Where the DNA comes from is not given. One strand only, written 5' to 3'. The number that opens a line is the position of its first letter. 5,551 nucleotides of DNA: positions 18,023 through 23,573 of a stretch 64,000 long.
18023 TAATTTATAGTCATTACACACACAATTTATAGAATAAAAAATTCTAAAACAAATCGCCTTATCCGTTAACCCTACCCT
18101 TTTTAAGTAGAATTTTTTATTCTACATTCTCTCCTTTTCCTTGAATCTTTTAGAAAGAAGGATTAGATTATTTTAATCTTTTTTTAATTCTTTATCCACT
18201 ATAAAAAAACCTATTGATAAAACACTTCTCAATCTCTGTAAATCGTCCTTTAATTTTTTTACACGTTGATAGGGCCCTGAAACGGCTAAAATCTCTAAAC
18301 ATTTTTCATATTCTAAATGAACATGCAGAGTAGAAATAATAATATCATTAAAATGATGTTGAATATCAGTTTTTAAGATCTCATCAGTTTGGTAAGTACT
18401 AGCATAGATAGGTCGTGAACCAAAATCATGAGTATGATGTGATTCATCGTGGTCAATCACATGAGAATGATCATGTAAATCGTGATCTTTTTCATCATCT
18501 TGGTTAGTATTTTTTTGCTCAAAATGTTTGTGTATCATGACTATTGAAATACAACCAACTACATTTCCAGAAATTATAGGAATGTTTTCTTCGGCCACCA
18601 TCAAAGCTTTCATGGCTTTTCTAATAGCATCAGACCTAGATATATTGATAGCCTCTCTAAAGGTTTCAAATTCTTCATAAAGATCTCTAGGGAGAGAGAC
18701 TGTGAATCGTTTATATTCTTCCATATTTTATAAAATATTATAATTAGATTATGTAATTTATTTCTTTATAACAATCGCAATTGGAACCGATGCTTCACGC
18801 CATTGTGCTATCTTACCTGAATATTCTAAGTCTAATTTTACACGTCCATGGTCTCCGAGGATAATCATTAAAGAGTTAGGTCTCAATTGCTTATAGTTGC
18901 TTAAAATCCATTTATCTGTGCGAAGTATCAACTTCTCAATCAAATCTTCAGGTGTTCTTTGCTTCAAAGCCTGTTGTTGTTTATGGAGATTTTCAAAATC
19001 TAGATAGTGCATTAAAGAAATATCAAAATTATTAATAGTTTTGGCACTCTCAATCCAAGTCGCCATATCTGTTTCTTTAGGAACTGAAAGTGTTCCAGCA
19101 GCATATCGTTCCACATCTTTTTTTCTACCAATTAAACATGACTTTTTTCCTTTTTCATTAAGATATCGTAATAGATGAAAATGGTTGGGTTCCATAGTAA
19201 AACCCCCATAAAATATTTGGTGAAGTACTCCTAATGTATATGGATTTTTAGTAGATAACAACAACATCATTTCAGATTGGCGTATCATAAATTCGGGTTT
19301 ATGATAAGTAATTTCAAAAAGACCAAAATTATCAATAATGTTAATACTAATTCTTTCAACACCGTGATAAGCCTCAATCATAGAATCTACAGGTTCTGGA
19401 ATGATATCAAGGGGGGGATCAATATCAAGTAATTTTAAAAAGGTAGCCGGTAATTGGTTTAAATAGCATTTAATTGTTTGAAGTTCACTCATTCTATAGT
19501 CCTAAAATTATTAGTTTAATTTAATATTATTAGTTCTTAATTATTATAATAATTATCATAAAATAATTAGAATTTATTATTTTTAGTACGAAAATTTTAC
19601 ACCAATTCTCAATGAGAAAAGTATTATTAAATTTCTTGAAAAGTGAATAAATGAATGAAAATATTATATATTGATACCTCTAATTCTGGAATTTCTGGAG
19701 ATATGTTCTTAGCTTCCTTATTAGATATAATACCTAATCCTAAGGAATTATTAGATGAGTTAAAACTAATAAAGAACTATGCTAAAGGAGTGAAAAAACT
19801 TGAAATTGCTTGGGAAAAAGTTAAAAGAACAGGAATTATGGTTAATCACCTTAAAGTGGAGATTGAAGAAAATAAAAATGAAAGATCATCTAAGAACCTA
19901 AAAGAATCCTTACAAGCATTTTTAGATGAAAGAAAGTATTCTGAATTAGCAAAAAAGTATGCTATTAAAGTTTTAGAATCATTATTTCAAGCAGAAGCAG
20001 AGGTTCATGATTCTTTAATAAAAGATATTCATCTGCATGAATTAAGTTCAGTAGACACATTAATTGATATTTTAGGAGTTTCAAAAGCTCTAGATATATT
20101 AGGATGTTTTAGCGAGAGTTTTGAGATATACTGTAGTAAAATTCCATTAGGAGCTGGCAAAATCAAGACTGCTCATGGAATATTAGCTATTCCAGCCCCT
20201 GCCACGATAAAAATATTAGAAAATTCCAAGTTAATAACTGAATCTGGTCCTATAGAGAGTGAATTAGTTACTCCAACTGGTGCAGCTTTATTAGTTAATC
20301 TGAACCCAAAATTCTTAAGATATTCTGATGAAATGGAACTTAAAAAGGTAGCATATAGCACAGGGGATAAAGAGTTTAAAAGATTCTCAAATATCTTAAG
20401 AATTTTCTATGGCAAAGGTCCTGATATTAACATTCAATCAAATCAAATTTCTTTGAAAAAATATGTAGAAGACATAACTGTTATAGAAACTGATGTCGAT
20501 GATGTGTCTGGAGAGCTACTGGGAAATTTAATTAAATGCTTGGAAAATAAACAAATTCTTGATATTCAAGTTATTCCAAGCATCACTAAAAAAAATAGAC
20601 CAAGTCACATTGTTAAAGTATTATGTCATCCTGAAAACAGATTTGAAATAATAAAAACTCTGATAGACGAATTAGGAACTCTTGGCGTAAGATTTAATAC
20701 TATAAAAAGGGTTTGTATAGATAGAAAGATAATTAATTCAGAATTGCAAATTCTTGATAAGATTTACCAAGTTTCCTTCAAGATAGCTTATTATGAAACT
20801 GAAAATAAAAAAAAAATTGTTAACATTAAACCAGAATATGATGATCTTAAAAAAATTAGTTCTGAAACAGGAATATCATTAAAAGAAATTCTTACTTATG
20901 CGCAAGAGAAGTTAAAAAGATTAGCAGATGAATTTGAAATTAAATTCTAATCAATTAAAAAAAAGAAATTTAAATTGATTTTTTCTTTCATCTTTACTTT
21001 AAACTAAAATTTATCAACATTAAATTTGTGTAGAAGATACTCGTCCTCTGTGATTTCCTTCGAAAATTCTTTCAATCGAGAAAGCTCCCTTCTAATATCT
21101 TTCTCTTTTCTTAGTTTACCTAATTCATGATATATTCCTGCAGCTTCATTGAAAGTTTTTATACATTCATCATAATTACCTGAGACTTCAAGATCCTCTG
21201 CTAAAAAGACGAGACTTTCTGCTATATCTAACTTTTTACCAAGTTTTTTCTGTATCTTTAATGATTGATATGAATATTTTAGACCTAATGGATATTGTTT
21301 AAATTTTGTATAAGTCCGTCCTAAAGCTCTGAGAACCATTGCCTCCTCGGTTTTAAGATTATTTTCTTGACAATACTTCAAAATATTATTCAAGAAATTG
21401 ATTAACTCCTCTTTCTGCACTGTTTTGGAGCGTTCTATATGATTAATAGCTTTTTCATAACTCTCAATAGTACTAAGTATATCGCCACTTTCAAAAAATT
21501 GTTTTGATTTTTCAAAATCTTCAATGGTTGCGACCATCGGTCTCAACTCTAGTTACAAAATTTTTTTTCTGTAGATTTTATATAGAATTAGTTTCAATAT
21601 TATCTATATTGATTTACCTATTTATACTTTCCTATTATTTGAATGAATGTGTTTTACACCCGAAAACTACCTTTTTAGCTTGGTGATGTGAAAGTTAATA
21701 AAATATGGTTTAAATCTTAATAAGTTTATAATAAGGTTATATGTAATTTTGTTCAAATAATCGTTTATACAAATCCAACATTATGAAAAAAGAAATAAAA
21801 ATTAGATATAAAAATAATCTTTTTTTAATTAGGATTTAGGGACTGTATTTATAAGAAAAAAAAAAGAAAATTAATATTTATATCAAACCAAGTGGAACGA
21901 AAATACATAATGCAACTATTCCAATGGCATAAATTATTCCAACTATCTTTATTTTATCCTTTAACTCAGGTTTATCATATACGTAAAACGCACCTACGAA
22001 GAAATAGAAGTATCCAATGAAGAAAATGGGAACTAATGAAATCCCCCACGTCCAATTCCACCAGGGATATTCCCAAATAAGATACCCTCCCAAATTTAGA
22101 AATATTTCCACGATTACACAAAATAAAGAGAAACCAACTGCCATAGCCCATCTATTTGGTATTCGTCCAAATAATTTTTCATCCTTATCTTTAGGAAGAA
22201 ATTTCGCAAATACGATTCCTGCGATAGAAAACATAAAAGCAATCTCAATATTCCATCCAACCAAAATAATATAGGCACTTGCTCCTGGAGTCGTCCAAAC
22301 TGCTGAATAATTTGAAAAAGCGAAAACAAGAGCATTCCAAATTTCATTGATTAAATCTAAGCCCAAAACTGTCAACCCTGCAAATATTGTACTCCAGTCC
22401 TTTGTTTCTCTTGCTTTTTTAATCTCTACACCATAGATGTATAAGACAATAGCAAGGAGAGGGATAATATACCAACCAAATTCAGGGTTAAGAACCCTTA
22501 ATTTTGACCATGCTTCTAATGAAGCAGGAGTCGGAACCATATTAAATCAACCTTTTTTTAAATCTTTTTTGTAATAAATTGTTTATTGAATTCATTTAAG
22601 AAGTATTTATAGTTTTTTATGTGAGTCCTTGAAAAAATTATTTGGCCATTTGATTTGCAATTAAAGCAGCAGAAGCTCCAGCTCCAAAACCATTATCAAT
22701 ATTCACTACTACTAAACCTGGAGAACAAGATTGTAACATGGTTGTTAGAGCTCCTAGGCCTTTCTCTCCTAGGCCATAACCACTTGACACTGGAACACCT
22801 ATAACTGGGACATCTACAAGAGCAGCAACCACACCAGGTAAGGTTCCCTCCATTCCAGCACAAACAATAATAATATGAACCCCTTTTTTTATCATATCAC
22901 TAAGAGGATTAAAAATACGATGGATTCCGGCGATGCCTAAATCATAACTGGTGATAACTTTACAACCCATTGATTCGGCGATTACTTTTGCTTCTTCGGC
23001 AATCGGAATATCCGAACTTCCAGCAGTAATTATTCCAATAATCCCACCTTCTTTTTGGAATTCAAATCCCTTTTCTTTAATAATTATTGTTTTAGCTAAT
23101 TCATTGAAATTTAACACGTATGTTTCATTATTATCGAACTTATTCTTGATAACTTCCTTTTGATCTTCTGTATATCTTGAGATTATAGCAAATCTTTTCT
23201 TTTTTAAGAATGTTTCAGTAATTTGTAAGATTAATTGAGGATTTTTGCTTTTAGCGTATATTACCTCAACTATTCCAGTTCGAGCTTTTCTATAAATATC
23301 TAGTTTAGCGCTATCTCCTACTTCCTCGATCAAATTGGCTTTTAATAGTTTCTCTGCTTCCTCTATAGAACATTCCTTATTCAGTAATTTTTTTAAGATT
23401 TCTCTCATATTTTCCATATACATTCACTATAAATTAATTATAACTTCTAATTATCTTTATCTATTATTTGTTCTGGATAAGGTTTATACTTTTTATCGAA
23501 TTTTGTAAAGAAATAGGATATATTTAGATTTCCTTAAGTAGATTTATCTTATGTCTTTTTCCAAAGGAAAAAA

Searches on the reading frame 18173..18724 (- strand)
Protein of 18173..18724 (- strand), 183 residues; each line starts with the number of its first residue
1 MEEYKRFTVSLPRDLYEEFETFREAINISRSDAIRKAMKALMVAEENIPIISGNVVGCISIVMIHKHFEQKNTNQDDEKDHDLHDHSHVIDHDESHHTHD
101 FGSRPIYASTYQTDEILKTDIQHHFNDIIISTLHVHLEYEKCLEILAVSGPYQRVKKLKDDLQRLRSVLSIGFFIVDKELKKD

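Call 45: search_protein_families(library=pfam, proteins=[window:18173-18724:-], max_evalue=0.0001)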
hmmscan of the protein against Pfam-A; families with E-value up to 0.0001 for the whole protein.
window:18173-18724:- (183 aa): 1 family
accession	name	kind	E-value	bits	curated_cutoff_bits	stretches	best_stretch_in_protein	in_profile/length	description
PF08753.17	NikR_C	-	6e-16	58.9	22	1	119-171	20-72/77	NikR C terminal nickel binding domain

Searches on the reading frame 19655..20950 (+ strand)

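Call 45: search_protein_families(library=pfam, proteins=[window:19655-20950:+], max_evalue=0.0001)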
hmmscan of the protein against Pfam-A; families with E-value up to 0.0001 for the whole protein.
window:19655-20950:+ (431 aa): 1 family
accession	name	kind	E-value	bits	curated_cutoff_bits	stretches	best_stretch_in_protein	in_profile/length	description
PF01969.22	Ni_insertion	-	2.9e-102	343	22.1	1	4-412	1-374/375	Nickel insertion protein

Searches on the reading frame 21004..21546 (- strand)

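Call 45: search_protein_families(library=pfam, proteins=[window:21004-21546:-], max_evalue=0.0001)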
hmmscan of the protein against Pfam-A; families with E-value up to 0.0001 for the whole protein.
window:21004-21546:- (180 aa): 1 family
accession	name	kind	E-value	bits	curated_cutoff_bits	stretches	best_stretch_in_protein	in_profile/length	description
PF13424.12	TPR_12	-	2.8e-10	40.7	30.1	1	68-139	2-75/77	Tetratricopeptide repeat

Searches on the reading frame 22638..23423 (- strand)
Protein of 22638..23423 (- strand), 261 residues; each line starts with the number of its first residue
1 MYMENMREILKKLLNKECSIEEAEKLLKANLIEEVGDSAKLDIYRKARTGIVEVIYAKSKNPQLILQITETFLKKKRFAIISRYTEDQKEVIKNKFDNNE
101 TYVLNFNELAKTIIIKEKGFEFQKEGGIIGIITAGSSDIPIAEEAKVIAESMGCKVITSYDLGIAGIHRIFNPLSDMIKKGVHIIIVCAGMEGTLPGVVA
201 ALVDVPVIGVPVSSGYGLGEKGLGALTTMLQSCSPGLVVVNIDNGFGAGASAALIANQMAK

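Call 45: search_protein_families(library=pfam, proteins=[window:22638-23423:-], max_evalue=0.0001)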
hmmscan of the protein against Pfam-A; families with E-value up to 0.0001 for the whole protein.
window:22638-23423:- (261 aa): 1 family
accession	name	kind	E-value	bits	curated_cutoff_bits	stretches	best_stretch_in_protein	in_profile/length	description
PF00731.26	AIRC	-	7.2e-19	68.2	30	1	129-259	2-126/148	AIR carboxylase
